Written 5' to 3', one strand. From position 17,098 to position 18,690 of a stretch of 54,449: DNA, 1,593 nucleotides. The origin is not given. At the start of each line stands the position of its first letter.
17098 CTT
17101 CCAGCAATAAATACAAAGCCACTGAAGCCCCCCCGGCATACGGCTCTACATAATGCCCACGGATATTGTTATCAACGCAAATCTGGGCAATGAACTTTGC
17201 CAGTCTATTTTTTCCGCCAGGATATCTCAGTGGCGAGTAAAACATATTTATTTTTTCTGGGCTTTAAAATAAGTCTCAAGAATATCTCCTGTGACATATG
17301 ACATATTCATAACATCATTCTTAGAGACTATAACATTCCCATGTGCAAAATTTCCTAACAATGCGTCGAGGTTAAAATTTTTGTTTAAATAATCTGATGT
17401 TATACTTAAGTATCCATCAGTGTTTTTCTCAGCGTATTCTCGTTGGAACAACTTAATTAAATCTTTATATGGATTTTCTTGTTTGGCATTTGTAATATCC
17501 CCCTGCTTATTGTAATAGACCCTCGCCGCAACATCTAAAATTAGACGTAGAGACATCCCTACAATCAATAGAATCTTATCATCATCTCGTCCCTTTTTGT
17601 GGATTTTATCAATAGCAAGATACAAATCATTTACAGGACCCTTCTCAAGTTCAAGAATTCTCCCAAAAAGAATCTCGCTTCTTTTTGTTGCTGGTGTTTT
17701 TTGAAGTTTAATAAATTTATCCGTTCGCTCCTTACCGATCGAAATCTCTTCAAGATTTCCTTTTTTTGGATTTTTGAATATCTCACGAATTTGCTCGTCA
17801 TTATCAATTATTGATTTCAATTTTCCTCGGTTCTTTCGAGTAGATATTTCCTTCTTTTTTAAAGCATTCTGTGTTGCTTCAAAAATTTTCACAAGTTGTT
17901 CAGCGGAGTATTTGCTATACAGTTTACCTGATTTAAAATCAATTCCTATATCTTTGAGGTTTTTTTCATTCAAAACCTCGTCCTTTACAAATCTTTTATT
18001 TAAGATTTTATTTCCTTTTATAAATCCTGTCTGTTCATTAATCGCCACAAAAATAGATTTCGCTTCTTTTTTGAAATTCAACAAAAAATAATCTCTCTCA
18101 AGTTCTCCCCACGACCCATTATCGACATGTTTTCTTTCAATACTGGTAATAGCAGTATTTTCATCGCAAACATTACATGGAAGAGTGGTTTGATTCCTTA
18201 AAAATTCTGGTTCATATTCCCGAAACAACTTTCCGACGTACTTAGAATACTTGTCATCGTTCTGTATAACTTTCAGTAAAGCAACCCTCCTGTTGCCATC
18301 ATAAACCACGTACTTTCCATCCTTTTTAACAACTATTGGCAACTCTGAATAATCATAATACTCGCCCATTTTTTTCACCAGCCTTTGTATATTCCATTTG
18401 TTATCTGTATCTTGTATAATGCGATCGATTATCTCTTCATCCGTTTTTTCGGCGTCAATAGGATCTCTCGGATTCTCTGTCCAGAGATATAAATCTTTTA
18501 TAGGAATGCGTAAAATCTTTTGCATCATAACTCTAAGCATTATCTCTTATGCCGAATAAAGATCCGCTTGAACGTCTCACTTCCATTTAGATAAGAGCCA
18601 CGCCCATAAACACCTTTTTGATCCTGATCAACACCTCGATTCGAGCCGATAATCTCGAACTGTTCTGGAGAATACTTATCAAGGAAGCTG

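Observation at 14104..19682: Five-gene DNA-modification/restriction island between lepA and murJ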

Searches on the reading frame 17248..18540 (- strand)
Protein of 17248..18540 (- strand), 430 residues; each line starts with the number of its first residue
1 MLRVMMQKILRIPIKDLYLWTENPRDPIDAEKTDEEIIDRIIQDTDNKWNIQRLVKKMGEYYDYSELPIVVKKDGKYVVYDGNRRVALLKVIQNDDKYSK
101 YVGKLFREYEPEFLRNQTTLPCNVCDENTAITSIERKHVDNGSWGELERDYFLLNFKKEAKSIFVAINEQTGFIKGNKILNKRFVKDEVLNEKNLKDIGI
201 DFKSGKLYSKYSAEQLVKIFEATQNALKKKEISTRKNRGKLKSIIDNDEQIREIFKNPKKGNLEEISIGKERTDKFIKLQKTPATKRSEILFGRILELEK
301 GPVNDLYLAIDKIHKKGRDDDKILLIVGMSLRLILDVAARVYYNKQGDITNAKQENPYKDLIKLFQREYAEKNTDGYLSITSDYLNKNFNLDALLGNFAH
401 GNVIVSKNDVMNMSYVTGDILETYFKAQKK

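Call 3: search_protein_families(library=pfam, proteins=[window:17248-18540:-], max_evalue=0.01)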
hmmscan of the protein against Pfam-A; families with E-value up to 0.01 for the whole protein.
window:17248-18540:- (430 aa): 0 families

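Call 4: search_protein_families(library=padloc, proteins=[window:17248-18540:-], max_evalue=0.01)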
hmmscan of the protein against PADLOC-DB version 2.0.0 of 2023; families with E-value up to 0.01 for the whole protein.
window:17248-18540:- (430 aa): 23 families
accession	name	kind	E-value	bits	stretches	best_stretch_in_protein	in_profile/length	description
PDLC04007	PD-Lambda-5_A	-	2.2e-16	58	1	12-96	6-88/454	-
PDLC03998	PD-Lambda-5_A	-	1.5e-15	55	1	6-236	1-248/466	-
PDLC04013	PD-Lambda-5_A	-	4.5e-15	53.9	1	6-139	2-136/440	-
PDLC04005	PD-Lambda-5_A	-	9.5e-15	52.5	1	8-113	15-118/502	-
PDLC04009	PD-Lambda-5_A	-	9.4e-11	39.1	1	10-142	4-140/488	-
PDLC04016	PD-Lambda-5_A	-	2.5e-10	37.9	1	5-102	1-102/494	-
PDLC03995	PD-Lambda-5_A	-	3.2e-10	37.6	1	13-104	16-110/503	-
PDLC04000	PD-Lambda-5_A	-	3.8e-10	37.4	1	5-313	1-323/428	-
PDLC04001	PD-Lambda-5_A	-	5.4e-10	36.8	1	11-101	5-100/467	-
PDLC03999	PD-Lambda-5_A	-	5.5e-10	36.5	1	11-124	8-118/493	-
PDLC04006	PD-Lambda-5_A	-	3e-09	34.4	1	8-97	5-89/472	-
PDLC04004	PD-Lambda-5_A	-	1.6e-08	31.6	1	8-236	6-245/592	-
PDLC04014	PD-Lambda-5_A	-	2e-08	31.6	1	12-126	5-115/456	-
PDLC04010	PD-Lambda-5_A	-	2.9e-08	31.1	1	14-96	12-94/578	-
PDLC03993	PD-Lambda-5_A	-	1e-07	30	1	6-100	1-95/169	-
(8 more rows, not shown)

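Call 5: search_protein_families(library=ncbifam, proteins=[window:17248-18540:-], max_evalue=0.01)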
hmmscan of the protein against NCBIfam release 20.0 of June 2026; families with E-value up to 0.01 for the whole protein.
window:17248-18540:- (430 aa): 0 families

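Call 51: find_homologous_proteins(query=window:17248-18540:-, max_evalue=0.00001)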
Query window:17248-18540:- (430 aa): 1289 proteins with E <= 0.00001 among 6791 candidates; the best 120 are listed.
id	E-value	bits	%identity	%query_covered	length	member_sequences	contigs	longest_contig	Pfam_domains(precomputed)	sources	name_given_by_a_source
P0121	1.5e-276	935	100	99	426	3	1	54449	-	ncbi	ncbi:MAG: hypothetical protein WCJ25_00075 [Candidatus Moraniibacteriota bacterium]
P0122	1.3e-239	813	86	99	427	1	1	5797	-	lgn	-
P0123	6.7e-223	758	80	99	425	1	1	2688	-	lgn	-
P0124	1.3e-220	751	79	99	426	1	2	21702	-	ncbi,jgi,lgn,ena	ncbi:MAG: hypothetical protein WCQ96_04675 [Patescibacteria group bacterium]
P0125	9.2e-218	741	80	99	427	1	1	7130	-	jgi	-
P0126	1.7e-216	737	77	99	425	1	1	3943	-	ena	-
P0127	1.3e-215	734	78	99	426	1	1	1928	-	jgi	jgi:hypothetical protein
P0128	1.3e-215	734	77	100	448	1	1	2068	-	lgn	-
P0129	6.4e-215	732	77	99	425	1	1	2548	-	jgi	-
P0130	3.5e-214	730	77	99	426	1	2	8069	-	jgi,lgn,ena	-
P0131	3.3e-211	720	77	99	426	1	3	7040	-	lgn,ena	-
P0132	1.1e-210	718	75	100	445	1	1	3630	-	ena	-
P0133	1.6e-210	717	77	99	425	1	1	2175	-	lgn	-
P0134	3.4e-210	716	77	99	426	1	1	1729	-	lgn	-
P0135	9.4e-210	715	75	100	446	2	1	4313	-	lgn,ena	-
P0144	3.0e-202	690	72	99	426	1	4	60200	-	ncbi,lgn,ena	-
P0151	1.4e-192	658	71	98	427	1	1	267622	-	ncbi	-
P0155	1.4e-174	599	65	98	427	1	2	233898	-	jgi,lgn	jgi:hypothetical protein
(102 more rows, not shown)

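Call 52: search_protein_families(library=pfam, proteins=[window:17248-18540:-], max_evalue=1)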
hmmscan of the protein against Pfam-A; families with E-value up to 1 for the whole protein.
window:17248-18540:- (430 aa): 1 family
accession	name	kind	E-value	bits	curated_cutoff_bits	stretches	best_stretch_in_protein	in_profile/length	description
PF25667.1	ASFV_P17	-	0.27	11.7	27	0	322-357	39-74/117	African swine fever virus minor capsid protein p17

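Call 55: search_solved_structures(query=A1, max_evalue=1, show_alignments=2)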
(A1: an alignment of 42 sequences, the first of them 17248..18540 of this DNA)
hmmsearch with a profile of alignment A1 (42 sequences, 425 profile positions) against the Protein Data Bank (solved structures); distinct sequences matched with E-value up to 1: 1.
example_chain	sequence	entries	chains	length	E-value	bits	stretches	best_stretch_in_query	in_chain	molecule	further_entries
6emw_D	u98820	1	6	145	0.51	12.6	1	164-264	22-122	ATP-dependent Clp protease ATP-binding subunit ClpC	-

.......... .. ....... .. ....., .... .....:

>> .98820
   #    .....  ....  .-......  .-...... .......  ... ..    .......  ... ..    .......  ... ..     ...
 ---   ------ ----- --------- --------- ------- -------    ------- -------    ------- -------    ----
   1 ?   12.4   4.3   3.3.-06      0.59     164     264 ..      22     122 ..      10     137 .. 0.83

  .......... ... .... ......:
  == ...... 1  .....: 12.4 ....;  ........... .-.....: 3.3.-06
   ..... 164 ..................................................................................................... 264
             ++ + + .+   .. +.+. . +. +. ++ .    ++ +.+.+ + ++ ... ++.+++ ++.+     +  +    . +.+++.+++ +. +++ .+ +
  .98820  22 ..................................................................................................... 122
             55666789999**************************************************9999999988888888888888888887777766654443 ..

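Call 58: find_encoding_contigs(protein=P0124, flank=6000, max_places=2)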
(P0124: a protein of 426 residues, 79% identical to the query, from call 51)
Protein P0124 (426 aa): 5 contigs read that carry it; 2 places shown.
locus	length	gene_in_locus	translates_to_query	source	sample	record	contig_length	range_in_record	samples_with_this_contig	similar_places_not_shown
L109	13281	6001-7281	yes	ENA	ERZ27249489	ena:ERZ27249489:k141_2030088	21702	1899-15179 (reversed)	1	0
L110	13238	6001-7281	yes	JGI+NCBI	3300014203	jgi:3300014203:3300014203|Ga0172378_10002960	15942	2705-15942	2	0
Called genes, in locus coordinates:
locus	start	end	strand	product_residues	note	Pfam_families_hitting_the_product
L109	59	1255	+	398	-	PF05496:RuvB_N, PF00158:Sigma54_activat (faint), PF01078:Mg_chelatase (faint), PF00004:AAA, PF07728:AAA_5 (weak), PF13173:AAA_14 (weak), PF16193:AAA_assoc_2, PF12002:MgsA_C, +1 more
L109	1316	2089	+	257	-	-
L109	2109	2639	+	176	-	PF13453:Zn_ribbon_TFIIB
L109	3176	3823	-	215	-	-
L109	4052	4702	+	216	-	-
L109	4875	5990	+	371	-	PF13651:EcoRI_methylase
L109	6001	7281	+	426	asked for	-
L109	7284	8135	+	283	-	PF02086:MethyltransfD12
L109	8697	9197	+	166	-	PF01936:NYN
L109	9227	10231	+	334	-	PF13310:Virulence_RhuM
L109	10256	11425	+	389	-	PF03235:GmrSD_N, PF01844:HNH (weak)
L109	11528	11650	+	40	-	-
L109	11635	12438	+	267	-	PF00389:2-Hacid_dh, PF02826:2-Hacid_dh_C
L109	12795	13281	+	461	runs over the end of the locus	PF08329:ChitinaseA_N (faint), PF18998:Flg_new_2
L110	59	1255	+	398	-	PF05496:RuvB_N, PF00158:Sigma54_activat (faint), PF01078:Mg_chelatase (faint), PF00004:AAA, PF07728:AAA_5 (weak), PF13173:AAA_14 (weak), PF16193:AAA_assoc_2, PF12002:MgsA_C, +1 more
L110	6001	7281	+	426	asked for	-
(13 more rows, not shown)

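Call 59: find_encoding_contigs(protein=P0144, flank=6000, max_places=2)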
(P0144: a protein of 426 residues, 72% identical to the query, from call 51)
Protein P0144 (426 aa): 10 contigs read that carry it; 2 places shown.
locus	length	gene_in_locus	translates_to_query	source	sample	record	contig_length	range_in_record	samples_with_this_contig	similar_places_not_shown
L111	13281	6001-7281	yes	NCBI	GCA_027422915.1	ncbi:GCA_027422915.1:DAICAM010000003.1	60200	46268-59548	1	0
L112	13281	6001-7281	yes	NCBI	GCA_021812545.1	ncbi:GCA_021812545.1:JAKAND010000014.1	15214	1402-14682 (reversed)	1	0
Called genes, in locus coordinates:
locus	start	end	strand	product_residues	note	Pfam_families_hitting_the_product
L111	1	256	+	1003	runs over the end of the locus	PF00580:UvrD-helicase, PF01443:Viral_helicase1 (faint), PF13245:AAA_19, PF13538:UvrD_C_2 (faint), PF13361:UvrD_C, PF12705:PDDEXK_1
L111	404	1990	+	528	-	PF01979:Amidohydro_1 (weak), PF07969:Amidohydro_3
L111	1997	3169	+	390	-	PF01098:FTSW_RODA_SPOVE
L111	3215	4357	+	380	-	PF03033:Glyco_transf_28, PF04101:Glyco_tran_28_C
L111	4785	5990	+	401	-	PF13651:EcoRI_methylase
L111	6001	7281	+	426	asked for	-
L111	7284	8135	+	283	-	PF02086:MethyltransfD12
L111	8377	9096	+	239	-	PF00376:MerR, PF12728:HTH_17, PF13411:MerR_1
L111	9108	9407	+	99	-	PF14213:DUF4325 (weak)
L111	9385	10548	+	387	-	PF03235:GmrSD_N, PF01844:HNH (weak)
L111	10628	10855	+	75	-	PF01329:Pterin_4a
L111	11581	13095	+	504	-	-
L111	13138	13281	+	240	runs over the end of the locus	PF02463:SMC_N (faint), PF20720:nSTAND3 (faint), PF00005:ABC_tran, PF13304:AAA_21 (faint)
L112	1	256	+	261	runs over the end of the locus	?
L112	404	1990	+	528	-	PF01979:Amidohydro_1 (weak), PF07969:Amidohydro_3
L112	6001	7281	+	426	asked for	-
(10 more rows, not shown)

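Call 60: find_encoding_contigs(protein=P0151, flank=6000, max_places=2)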
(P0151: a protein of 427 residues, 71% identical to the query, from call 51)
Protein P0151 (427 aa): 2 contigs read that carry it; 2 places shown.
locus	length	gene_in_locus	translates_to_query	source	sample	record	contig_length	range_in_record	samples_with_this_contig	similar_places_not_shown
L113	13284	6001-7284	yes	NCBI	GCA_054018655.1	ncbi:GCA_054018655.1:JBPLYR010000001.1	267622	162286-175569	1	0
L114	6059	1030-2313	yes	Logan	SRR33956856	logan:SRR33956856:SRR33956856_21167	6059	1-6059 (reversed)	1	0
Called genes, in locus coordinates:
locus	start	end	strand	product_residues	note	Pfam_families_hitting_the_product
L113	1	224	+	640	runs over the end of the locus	PF04041:Glyco_hydro_130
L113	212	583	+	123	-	PF01050:MannoseP_isomer, PF07883:Cupin_2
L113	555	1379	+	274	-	PF08282:Hydrolase_3, PF03332:PMM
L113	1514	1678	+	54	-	-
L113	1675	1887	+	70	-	PF10049:DUF2283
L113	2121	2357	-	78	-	-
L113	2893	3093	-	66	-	-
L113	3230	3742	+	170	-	-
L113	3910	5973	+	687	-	PF13588:HSDR_N_2, PF02384:N6_Mtase, PF07669:Eco57I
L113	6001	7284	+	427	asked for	-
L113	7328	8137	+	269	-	PF02086:MethyltransfD12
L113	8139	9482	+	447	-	PF01420:Methylase_S (weak)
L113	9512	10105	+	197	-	-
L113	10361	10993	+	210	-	-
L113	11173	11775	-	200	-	PF01936:NYN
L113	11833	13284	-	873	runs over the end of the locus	PF00919:UPF0004, PF04055:Radical_SAM, PF01745:IPT (weak), PF01715:IPPT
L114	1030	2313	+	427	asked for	-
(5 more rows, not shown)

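Call 61: find_encoding_contigs(protein=P0155, flank=6000, max_places=2)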
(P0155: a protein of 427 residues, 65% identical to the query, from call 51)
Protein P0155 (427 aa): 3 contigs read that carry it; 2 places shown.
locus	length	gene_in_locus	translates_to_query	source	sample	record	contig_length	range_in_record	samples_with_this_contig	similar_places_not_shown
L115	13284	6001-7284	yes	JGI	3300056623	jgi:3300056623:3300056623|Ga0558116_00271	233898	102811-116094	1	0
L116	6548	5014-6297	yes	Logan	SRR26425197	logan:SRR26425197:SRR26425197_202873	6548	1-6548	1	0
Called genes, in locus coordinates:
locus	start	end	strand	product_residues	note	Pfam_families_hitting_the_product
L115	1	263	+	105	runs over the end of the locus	PF01022:HTH_5 (weak)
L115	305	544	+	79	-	PF13192:Thioredoxin_3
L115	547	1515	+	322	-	PF03773:ArsP_1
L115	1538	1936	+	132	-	PF03073:TspO_MBR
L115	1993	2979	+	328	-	-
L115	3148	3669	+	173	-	-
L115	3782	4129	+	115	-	PF12643:MazG-like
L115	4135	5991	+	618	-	PF09848:SLFN-g3_helicase, PF13401:AAA_22 (faint)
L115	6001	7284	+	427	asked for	-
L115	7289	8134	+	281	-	PF02086:MethyltransfD12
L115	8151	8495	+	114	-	PF08922:DUF1905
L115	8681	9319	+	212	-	PF09864:MliC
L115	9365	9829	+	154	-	-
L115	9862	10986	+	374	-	PF00149:Metallophos, PF12850:Metallophos_2 (weak)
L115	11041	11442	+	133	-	PF01741:MscL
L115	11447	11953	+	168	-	PF01467:CTP_transf_like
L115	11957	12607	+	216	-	PF07099:DUF1361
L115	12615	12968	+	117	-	PF01050:MannoseP_isomer, PF07883:Cupin_2 (weak)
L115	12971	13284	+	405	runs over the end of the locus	PF04041:Glyco_hydro_130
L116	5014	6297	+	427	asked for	-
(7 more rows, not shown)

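Call 63: predict_structure(alignment_id=A1)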
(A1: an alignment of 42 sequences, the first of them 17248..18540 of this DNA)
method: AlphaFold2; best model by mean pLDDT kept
length: 430 residues; sequences in the alignment: 42
mean_pLDDT: 83.3   pTM: 0.58
mean pLDDT of the five models: 83.3, 82.6, 82.6, 82.4, 82.3
residues with pLDDT >= 90: 195; 70-90: 167; 50-70: 53; < 50: 15
segments of 3 or more residues with pLDDT < 50: 1-4, 278-287
pLDDT, mean of each block of 10 residues (from residue 1): 66 93 78 84 65 68 76 91 87 86 72 85 92 85 86 91 94 87 93 95 95 93 93 89 93 92 87 53 44 87 93 87 91 95 93 89 84 56 66 80 78 90 81
secondary structure, 60 per line:
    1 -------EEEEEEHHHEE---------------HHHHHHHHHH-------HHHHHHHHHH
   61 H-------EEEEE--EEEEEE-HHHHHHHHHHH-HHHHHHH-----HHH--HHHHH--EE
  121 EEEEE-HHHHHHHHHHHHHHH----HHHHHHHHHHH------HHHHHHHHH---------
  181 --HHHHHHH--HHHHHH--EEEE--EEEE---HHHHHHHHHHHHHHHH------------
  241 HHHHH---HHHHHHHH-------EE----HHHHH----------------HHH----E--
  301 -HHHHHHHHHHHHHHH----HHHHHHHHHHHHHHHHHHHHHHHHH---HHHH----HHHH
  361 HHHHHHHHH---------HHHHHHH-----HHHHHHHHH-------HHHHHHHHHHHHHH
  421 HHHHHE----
elements in order: E8-13 H34-43 H51-61 E69-73 E76-81 H83-93 H95-101 H112-116 E119-125 H127-141 H146-156 H163-171 H183-189 H192-197 E200-203 E206-209 H213-228 H241-245 H249-256 H270-274 H302-316 H321-345 H349-352 H357-369 H379-385 H391-399 H407-425
